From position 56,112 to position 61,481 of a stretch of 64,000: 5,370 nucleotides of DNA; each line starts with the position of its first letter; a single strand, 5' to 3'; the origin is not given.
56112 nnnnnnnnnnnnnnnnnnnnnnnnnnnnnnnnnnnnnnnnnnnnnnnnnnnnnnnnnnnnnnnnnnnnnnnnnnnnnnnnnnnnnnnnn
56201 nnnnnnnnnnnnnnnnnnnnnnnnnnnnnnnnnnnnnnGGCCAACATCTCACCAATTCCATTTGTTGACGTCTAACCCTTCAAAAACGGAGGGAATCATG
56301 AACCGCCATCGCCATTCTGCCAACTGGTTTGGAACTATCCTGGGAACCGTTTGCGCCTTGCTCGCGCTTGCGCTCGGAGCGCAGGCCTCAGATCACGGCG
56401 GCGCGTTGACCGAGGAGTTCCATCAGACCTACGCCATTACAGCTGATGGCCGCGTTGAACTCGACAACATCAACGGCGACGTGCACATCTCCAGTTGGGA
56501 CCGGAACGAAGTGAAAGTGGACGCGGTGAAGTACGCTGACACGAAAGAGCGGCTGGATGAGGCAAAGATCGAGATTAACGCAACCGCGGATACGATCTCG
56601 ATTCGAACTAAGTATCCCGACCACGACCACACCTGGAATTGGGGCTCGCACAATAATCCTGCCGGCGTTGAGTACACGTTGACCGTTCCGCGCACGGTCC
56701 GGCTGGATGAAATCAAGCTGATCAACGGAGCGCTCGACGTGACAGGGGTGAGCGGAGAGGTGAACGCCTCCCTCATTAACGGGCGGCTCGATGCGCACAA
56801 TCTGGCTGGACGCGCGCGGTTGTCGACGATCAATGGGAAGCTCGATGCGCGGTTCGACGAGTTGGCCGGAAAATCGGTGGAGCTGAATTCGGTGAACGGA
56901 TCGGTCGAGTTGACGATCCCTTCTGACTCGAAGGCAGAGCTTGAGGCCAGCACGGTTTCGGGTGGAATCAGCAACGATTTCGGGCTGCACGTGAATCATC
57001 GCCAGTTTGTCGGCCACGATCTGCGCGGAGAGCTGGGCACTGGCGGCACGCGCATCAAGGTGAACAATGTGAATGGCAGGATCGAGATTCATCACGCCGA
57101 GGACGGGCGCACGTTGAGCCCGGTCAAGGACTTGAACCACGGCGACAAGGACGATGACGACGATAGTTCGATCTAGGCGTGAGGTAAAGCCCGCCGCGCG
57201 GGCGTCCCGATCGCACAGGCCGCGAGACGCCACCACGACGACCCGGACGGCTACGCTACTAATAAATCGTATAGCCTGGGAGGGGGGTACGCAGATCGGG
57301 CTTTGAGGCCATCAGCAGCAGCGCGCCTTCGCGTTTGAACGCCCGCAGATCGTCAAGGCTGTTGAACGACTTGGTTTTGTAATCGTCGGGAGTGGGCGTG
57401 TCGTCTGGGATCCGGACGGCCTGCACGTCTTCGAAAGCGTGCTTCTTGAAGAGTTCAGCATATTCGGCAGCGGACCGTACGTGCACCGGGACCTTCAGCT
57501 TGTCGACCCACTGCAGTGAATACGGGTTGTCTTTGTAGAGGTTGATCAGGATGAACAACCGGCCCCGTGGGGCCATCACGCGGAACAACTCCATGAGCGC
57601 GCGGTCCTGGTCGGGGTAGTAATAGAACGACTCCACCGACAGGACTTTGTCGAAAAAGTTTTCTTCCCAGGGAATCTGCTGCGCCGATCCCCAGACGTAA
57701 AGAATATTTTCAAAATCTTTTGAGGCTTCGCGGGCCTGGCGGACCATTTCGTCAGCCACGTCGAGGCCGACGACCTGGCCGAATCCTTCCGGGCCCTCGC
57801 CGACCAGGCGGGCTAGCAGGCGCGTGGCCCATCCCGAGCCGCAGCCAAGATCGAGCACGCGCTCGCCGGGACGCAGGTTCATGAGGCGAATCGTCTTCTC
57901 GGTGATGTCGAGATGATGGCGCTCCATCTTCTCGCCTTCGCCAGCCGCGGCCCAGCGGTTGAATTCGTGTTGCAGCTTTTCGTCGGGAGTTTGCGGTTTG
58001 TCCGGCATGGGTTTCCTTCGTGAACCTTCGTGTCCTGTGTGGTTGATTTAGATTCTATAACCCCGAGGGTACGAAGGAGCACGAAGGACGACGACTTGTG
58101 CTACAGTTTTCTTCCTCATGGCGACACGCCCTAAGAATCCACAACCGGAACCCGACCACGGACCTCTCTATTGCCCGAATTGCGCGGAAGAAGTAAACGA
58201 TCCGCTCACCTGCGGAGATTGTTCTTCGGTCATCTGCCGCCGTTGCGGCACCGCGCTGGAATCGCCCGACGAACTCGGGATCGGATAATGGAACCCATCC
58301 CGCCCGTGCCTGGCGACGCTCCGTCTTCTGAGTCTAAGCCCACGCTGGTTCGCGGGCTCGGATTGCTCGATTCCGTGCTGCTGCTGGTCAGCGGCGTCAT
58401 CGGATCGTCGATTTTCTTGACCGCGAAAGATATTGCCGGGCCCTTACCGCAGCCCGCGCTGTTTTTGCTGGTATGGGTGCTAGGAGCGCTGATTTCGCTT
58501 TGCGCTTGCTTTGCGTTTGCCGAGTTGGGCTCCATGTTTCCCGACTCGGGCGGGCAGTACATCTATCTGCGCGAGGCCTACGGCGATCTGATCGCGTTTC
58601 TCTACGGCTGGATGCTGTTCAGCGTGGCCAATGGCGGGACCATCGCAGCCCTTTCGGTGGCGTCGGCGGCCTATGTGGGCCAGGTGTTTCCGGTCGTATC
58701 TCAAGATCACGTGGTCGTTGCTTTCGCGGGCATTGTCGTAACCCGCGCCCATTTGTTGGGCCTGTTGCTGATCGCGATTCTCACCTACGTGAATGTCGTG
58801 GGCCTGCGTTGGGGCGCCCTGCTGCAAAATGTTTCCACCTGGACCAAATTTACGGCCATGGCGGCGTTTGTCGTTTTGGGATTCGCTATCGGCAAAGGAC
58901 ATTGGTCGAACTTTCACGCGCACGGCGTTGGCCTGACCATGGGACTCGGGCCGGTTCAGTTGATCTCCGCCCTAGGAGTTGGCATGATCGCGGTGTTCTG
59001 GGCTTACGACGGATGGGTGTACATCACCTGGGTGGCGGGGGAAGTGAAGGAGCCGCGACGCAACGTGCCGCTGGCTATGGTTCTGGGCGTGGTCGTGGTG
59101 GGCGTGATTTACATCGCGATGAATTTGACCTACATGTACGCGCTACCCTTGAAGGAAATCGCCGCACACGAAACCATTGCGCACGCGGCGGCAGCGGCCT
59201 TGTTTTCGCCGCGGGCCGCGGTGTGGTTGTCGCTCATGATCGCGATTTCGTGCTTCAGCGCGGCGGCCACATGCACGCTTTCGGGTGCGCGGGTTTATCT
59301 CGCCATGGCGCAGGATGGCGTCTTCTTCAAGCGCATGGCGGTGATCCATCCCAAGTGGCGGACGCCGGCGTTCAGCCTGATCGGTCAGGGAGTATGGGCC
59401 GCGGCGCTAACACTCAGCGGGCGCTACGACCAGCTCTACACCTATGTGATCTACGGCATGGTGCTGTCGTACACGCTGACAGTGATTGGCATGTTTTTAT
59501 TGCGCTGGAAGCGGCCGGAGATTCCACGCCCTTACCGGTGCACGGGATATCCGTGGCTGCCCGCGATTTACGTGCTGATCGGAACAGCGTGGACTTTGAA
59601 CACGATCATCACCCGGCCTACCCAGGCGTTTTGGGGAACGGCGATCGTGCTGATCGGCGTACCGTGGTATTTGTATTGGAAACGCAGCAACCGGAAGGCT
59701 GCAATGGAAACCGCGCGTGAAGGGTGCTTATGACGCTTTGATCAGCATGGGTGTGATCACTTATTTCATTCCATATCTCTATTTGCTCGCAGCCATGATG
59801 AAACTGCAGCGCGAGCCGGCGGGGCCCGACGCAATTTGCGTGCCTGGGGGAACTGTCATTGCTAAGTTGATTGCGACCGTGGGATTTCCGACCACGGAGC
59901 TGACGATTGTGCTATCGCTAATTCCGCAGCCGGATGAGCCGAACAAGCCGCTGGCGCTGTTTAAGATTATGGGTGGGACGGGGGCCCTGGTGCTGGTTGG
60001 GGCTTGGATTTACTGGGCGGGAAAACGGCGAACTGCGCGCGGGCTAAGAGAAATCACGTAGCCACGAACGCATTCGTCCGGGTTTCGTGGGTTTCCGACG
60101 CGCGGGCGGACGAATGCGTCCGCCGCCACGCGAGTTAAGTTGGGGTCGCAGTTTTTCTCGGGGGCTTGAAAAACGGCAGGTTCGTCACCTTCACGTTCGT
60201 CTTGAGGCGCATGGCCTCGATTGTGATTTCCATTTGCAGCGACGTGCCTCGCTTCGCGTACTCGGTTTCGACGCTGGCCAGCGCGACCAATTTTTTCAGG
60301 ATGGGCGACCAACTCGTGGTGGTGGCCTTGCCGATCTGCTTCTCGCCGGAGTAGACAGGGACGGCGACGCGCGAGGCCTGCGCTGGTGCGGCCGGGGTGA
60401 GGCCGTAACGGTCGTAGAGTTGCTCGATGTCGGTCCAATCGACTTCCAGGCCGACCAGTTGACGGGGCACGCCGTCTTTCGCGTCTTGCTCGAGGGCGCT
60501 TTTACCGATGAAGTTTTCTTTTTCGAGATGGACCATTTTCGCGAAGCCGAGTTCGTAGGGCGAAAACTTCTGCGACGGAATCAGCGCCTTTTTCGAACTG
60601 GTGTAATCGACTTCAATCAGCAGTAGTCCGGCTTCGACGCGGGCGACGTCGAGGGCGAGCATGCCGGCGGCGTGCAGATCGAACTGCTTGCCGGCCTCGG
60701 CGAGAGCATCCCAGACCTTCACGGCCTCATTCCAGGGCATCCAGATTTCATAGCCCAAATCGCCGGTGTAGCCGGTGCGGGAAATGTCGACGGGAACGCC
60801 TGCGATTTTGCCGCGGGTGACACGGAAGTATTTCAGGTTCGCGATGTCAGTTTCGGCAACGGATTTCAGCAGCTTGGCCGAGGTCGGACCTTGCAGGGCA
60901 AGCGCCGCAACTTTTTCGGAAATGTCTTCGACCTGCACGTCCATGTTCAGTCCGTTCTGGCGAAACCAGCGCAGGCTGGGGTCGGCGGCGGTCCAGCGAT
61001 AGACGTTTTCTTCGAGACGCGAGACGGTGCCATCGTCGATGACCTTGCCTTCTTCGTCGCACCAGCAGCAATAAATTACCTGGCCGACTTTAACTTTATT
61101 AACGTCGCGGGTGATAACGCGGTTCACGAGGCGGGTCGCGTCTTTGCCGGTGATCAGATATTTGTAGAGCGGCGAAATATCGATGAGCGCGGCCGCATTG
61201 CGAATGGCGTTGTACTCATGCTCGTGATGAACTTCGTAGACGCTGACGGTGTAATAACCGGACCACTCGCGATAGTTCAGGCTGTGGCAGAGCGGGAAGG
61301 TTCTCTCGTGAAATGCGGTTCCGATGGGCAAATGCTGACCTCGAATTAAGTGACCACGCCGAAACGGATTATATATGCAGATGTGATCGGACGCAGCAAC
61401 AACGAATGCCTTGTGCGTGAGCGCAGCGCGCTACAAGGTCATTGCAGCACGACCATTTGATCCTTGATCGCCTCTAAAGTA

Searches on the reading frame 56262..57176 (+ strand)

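Call 76: search_protein_families(library=pfam, proteins=[window:56262-57176:+], max_evalue=0.0001)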
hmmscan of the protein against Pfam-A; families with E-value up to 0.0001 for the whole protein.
window:56262-57176:+ (304 aa): 1 family
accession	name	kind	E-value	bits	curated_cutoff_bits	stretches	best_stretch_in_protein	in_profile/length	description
PF13349.12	DUF4097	-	7.8e-09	35.7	22.9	1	144-276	157-246/247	Toastrack DUF4097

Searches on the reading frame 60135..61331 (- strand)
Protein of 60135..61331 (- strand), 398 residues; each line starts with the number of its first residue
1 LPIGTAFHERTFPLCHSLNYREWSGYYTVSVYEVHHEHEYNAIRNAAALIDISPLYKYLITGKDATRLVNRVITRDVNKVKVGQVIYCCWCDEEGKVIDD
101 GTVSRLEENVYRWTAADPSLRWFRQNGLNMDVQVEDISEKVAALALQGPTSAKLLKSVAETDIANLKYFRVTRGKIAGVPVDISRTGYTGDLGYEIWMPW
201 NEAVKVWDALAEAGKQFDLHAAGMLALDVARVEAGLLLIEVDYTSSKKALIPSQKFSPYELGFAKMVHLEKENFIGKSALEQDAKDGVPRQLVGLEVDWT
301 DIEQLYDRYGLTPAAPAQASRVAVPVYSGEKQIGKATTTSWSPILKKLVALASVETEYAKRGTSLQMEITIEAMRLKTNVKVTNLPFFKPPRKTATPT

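Call 76: search_protein_families(library=pfam, proteins=[window:60135-61331:-], max_evalue=0.0001)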
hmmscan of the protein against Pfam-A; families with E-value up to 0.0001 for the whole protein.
window:60135-61331:- (398 aa): 2 families
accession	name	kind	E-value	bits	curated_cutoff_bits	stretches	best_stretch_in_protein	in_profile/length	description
PF01571.26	GCV_T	-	8.7e-60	202.5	25.6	1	20-245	12-243/255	Aminomethyltransferase folate-binding domain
PF08669.17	GCV_T_C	-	7.1e-12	45.5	25.9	1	310-389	5-80/80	Glycine cleavage T-protein C-terminal barrel domain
